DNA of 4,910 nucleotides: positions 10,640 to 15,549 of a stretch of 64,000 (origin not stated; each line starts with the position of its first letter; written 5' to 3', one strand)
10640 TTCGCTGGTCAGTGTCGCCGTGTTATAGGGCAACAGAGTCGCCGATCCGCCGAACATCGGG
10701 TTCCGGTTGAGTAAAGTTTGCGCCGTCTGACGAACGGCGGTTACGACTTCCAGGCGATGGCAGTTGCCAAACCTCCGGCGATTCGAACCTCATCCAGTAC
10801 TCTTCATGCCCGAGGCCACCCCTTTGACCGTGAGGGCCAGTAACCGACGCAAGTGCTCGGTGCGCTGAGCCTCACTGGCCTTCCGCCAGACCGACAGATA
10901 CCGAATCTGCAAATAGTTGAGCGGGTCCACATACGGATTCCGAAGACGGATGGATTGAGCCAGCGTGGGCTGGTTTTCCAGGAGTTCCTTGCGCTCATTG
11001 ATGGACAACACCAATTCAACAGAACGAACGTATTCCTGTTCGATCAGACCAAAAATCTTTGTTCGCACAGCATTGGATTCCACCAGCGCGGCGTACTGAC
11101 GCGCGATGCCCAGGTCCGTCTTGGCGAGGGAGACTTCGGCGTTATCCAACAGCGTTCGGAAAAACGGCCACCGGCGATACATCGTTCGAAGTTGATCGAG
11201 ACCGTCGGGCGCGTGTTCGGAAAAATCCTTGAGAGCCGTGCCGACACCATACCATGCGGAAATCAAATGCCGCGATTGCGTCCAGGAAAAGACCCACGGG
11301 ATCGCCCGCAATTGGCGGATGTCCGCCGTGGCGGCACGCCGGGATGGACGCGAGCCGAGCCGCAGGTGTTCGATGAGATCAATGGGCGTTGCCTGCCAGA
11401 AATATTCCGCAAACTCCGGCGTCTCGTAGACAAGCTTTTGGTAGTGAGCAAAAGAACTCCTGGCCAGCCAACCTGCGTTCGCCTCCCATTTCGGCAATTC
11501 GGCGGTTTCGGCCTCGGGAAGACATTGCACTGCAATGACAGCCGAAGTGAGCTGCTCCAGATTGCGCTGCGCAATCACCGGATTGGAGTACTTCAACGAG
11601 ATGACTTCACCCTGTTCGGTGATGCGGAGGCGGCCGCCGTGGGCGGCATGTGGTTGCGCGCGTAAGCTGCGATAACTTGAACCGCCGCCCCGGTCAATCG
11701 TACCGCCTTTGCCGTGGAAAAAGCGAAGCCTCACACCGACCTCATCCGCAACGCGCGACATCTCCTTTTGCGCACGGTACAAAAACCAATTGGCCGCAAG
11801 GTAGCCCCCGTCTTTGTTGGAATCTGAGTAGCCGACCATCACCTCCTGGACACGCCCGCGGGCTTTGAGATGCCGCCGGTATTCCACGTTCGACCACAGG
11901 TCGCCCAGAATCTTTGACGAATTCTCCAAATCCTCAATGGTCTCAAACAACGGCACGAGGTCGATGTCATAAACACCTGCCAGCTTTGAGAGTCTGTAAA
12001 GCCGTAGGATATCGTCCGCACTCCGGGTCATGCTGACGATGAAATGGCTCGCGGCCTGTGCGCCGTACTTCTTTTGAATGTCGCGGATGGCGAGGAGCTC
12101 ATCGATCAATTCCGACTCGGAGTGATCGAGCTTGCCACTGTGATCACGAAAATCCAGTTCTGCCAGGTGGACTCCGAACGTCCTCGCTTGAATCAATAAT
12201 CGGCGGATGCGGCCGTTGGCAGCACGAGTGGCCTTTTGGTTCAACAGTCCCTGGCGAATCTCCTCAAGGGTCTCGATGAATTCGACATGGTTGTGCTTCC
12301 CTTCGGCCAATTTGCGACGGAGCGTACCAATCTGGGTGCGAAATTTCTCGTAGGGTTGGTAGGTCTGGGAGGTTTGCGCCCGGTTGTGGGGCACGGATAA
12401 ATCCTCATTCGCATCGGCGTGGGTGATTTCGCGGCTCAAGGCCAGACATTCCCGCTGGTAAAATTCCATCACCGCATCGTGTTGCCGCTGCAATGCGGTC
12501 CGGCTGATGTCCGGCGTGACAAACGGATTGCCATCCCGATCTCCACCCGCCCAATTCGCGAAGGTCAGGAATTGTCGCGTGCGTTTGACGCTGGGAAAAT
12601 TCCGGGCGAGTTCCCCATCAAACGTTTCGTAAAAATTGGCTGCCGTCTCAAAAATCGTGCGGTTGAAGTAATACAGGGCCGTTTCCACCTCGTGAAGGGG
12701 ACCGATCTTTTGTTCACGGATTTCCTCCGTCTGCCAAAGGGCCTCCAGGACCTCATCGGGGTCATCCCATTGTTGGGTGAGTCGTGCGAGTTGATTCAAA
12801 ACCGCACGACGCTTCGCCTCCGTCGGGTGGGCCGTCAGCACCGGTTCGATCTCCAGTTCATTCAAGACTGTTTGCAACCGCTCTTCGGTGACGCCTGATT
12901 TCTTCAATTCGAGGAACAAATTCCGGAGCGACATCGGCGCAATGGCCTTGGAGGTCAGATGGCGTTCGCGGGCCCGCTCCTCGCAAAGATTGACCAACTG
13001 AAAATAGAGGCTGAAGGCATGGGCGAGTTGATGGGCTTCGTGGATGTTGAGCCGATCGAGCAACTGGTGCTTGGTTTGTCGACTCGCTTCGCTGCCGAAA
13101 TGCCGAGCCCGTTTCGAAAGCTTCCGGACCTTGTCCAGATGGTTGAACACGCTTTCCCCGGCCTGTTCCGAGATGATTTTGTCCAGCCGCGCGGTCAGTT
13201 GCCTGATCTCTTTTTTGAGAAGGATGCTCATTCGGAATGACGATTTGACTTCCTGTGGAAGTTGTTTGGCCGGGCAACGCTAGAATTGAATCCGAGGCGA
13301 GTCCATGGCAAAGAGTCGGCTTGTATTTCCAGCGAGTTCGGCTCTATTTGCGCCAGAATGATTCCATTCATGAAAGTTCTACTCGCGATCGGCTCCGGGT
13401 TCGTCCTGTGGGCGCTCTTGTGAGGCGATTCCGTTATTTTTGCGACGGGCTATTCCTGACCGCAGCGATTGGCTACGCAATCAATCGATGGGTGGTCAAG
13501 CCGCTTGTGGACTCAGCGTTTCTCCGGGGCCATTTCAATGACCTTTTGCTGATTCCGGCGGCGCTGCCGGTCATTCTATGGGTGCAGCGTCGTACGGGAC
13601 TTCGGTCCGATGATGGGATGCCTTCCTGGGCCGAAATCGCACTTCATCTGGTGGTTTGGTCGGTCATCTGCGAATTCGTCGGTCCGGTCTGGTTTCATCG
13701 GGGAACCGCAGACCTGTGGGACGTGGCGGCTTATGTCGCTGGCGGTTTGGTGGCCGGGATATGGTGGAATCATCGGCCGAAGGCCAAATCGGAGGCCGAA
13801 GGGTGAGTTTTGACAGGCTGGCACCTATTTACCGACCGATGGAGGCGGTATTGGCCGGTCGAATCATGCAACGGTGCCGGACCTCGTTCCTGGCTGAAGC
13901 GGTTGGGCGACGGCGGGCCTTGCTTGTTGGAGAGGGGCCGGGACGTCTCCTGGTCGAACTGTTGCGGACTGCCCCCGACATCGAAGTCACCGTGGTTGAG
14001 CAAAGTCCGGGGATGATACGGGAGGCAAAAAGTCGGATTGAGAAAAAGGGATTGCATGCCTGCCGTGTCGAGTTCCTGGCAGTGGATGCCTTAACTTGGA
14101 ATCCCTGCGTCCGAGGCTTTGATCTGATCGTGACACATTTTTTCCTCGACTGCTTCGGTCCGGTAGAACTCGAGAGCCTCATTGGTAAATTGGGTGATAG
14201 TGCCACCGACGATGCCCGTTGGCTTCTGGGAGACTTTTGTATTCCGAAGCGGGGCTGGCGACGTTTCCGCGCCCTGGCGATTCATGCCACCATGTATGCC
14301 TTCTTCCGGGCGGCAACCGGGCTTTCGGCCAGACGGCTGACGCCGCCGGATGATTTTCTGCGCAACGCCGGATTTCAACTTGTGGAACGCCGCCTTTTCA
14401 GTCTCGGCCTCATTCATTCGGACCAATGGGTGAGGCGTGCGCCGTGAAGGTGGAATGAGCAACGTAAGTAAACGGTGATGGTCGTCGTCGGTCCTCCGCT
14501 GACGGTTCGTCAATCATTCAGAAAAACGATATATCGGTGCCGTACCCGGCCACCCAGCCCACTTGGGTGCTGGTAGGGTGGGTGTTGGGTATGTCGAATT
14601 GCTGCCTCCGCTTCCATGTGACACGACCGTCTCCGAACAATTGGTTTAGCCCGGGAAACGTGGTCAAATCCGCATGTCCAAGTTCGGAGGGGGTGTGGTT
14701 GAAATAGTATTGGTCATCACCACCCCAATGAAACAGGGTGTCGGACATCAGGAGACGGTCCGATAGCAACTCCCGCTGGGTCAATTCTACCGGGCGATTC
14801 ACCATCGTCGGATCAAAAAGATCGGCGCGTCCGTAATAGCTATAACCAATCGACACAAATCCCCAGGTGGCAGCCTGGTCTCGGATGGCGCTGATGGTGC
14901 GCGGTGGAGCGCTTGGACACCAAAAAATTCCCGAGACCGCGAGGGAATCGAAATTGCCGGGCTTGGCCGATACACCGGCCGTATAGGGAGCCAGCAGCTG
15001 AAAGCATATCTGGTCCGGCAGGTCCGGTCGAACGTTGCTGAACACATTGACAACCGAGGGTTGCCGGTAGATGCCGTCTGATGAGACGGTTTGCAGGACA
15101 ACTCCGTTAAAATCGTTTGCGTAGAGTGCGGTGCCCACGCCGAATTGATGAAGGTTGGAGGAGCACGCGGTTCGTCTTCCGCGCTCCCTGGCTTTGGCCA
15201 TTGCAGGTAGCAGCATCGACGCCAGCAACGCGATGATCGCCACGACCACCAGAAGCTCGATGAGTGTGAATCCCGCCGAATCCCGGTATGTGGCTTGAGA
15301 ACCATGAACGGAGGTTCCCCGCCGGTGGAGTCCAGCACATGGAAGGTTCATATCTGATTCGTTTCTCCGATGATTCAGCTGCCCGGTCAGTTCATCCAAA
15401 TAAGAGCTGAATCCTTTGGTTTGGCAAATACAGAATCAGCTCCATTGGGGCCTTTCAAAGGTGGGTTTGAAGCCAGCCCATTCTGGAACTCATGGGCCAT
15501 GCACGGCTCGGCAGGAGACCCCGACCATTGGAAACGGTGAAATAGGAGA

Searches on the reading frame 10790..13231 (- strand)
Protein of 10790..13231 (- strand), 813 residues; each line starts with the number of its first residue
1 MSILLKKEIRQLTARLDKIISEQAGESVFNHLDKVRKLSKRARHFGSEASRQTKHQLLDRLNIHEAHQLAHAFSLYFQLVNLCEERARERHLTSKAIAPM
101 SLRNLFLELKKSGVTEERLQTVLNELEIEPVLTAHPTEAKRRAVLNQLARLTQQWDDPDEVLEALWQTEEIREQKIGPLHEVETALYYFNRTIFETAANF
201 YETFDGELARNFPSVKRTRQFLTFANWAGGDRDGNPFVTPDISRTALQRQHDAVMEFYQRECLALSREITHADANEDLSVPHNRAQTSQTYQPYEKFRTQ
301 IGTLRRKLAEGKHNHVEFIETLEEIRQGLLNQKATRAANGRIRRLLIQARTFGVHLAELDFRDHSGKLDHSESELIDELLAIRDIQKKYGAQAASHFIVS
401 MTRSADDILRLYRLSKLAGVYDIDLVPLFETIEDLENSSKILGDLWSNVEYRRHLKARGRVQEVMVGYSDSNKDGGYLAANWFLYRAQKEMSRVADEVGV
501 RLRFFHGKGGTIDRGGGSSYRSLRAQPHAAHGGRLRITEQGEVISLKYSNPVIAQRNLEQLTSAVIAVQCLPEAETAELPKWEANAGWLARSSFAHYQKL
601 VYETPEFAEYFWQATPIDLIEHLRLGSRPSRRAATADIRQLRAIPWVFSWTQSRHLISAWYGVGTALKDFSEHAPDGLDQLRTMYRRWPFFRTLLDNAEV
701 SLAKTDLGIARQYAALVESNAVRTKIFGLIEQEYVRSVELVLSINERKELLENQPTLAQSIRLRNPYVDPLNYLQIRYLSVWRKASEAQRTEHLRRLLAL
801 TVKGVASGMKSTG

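Call 23: search_protein_families(library=pfam, proteins=[window:10790-13231:-], max_evalue=0.001)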
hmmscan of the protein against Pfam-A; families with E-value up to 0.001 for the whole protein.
window:10790-13231:- (813 aa): 1 family
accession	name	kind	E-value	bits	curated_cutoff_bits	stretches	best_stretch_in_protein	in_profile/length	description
PF00311.23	PEPcase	-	1.2e-238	795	22.4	2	369-813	466-919/919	Phosphoenolpyruvate carboxylase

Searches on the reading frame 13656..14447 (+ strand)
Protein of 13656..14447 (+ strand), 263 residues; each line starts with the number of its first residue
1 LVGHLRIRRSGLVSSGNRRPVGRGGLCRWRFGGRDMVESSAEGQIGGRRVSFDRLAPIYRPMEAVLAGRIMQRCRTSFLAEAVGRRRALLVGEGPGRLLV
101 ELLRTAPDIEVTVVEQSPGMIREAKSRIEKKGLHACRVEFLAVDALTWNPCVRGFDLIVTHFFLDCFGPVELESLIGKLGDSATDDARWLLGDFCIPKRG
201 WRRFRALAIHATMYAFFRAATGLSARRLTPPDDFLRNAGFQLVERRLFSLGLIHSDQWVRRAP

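Call 23: search_protein_families(library=pfam, proteins=[window:13656-14447:+], max_evalue=0.001)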
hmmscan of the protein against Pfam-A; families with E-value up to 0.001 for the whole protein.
window:13656-14447:+ (263 aa): 4 families
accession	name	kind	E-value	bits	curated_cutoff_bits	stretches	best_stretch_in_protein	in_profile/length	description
PF13649.12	Methyltransf_25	-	3.4e-10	40.9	27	1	89-176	2-86/97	Methyltransferase domain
PF08242.18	Methyltransf_12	-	1e-07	33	30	1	91-183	3-92/98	Methyltransferase domain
PF13847.12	Methyltransf_31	-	8.4e-07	29.2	27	1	91-166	10-86/145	Methyltransferase domain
PF08241.18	Methyltransf_11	-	0.00012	23.1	21.2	1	90-167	2-73/95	Methyltransferase domain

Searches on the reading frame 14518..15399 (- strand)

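Call 23: search_protein_families(library=pfam, proteins=[window:14518-15399:-], max_evalue=0.001)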
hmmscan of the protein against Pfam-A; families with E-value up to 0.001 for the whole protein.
window:14518-15399:- (293 aa): 2 families
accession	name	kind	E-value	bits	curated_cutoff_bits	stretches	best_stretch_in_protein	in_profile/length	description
PF07963.17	N_methyl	-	1.3e-08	34.5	21.2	1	39-64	2-27/27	Prokaryotic N-terminal methylation motif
PF07596.16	SBP_bac_10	-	4e-06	27.5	23.3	1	69-109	2-42/268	Protein of unknown function (DUF1559)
